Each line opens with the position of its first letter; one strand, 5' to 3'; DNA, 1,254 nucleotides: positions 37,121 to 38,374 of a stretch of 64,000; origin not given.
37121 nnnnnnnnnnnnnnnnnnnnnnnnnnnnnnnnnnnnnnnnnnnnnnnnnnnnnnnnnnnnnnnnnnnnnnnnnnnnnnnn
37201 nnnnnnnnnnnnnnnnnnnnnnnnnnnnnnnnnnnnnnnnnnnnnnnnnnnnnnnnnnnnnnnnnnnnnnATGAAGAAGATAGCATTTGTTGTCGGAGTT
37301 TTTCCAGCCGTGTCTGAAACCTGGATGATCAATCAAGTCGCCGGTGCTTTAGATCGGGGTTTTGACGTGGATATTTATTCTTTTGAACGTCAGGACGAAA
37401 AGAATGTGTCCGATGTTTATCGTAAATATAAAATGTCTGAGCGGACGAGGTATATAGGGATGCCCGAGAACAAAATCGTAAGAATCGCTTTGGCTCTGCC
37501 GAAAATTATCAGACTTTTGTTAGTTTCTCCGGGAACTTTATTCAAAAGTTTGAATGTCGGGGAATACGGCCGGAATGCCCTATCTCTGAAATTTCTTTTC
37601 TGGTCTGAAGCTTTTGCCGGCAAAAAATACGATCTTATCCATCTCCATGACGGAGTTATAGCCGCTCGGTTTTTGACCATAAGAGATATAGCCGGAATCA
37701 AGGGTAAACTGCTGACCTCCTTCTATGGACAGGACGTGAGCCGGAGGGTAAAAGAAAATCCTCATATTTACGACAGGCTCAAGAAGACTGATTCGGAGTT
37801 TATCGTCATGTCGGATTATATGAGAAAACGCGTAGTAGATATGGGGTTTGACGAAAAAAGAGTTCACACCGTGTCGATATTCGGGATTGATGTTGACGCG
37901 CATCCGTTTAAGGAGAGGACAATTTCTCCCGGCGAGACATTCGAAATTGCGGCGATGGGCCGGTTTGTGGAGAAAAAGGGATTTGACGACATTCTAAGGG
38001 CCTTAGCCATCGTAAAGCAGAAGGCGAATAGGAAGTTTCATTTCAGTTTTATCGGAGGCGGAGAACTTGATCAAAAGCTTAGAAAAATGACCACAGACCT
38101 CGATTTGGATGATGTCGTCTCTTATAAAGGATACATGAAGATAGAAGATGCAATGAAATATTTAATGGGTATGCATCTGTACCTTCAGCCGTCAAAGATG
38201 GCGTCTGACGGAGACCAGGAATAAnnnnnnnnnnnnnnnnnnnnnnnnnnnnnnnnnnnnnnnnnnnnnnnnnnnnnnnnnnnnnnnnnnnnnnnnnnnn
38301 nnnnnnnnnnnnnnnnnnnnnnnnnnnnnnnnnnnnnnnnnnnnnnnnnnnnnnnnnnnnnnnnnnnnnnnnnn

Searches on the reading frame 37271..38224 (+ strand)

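Call 10: search_protein_families(library=pfam, proteins=[window:37271-38224:+])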
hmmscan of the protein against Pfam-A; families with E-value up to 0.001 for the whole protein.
window:37271-38224:+ (317 aa): 3 families
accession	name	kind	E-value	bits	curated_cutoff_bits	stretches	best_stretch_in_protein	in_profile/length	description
PF00534.26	Glycos_transf_1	-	7.3e-12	45.6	26.4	1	217-310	9-102/172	Glycosyl transferases group 1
PF13692.12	Glyco_trans_1_4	-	1.8e-09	38.4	27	1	225-309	3-85/142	Glycosyl transferases group 1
PF13439.12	Glyco_transf_4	-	8.9e-06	26.3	28.5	1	89-202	41-163/170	Glycosyltransferase Family 4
